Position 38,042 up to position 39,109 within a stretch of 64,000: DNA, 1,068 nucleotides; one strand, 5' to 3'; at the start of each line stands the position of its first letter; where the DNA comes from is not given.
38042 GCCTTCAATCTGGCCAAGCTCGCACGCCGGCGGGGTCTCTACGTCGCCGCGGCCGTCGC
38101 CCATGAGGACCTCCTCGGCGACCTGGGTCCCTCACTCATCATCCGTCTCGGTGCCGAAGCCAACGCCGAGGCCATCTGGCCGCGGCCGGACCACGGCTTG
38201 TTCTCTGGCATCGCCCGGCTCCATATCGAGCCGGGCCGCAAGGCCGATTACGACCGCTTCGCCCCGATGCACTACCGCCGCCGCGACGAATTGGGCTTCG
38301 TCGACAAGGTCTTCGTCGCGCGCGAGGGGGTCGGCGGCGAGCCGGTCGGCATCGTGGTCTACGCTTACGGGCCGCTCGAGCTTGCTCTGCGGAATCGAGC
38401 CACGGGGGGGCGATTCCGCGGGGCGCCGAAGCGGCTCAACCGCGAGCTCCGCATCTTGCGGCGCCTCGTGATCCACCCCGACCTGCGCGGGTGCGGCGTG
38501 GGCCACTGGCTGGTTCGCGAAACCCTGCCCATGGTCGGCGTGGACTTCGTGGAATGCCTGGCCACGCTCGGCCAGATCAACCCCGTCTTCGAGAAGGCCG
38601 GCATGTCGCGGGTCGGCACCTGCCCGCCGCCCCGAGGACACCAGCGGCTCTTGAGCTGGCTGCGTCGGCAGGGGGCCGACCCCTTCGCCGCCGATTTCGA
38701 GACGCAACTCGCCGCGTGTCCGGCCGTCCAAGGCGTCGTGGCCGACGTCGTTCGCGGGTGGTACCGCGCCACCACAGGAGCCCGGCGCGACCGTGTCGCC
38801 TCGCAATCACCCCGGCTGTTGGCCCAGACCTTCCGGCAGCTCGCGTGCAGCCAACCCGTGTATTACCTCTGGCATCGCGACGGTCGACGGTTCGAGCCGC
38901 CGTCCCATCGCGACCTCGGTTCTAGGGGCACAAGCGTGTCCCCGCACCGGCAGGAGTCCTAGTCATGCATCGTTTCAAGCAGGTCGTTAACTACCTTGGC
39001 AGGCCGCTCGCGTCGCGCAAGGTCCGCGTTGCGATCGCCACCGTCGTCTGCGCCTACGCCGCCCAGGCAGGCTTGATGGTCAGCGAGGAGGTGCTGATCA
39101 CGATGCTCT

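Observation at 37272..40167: Tight three-gene module: ABC-GNAT, holin-like 2-TM protein, CPBP/Abi protease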

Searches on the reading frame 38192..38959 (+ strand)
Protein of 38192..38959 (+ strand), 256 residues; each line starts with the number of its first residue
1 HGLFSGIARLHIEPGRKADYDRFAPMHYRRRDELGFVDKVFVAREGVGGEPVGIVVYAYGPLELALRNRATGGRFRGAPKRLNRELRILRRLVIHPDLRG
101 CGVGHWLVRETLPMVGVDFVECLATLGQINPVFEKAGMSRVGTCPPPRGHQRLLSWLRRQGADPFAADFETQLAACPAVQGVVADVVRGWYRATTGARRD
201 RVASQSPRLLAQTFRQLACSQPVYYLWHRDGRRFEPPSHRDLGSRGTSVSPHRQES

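Call 66: search_dna_similar(query=window:38192-38959:+, collection=phages, mode=protein, max_evalue=0.01, max_rows=25)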
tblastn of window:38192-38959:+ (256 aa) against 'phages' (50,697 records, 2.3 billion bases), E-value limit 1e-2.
No match.

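Call 70: search_solved_structures(query=A3, max_evalue=1, show_alignments=2)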
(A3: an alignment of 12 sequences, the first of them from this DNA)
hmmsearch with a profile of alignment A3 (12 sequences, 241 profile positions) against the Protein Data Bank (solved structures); distinct sequences matched with E-value up to 1: 2.
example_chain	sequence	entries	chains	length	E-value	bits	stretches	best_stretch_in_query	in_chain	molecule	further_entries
2kcw_A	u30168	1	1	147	0.0017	21.1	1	91-114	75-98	Uncharacterized acetyltransferase yjaB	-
3s6f_A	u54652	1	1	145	0.18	14.4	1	98-144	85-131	Hypothetical acetyltransferase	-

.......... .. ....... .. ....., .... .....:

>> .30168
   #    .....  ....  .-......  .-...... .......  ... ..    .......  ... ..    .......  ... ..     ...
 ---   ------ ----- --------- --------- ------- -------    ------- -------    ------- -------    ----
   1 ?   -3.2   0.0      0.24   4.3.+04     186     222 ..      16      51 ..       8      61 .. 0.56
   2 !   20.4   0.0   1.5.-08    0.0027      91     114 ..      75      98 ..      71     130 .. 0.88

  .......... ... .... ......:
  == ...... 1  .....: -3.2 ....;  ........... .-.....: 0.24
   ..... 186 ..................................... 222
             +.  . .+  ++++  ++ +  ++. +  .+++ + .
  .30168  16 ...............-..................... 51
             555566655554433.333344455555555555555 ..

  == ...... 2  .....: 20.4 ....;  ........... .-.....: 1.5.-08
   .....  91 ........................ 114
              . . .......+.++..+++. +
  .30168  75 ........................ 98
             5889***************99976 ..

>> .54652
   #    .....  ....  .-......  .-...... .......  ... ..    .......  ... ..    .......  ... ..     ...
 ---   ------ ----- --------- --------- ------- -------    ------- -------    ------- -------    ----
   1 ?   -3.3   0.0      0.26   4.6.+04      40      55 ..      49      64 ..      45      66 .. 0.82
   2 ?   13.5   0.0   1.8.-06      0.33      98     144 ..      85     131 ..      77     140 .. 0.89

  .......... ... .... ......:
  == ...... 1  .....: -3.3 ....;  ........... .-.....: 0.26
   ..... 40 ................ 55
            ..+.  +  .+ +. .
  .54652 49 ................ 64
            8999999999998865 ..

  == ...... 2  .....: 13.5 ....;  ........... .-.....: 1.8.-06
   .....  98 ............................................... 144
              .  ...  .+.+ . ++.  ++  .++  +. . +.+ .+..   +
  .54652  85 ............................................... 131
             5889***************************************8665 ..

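Call 71: search_protein_families(library=pfam, alignment_id=A3, max_evalue=0.1)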
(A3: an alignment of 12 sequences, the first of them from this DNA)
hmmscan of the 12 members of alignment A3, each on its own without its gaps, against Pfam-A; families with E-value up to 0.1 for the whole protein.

A. member 1, seq(256 aa): 2 families
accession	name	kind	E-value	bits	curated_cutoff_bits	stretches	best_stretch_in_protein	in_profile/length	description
PF13508.13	Acetyltransf_7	-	0.00043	21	27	1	39-110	4-52/84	Acetyltransferase (GNAT) domain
PF00583.31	Acetyltransf_1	-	0.018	15.8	20.7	1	39-110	34-83/116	Acetyltransferase (GNAT) family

B. families by the number of members that match (of 12 scanned): 4 families
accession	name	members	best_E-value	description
PF13508.13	Acetyltransf_7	7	5.9e-05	Acetyltransferase (GNAT) domain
PF00583.31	Acetyltransf_1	7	0.00086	Acetyltransferase (GNAT) family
PF13673.13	Acetyltransf_10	4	0.0013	Acetyltransferase (GNAT) domain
PF14542.12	Acetyltransf_CG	1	0.055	GCN5-related N-acetyl-transferase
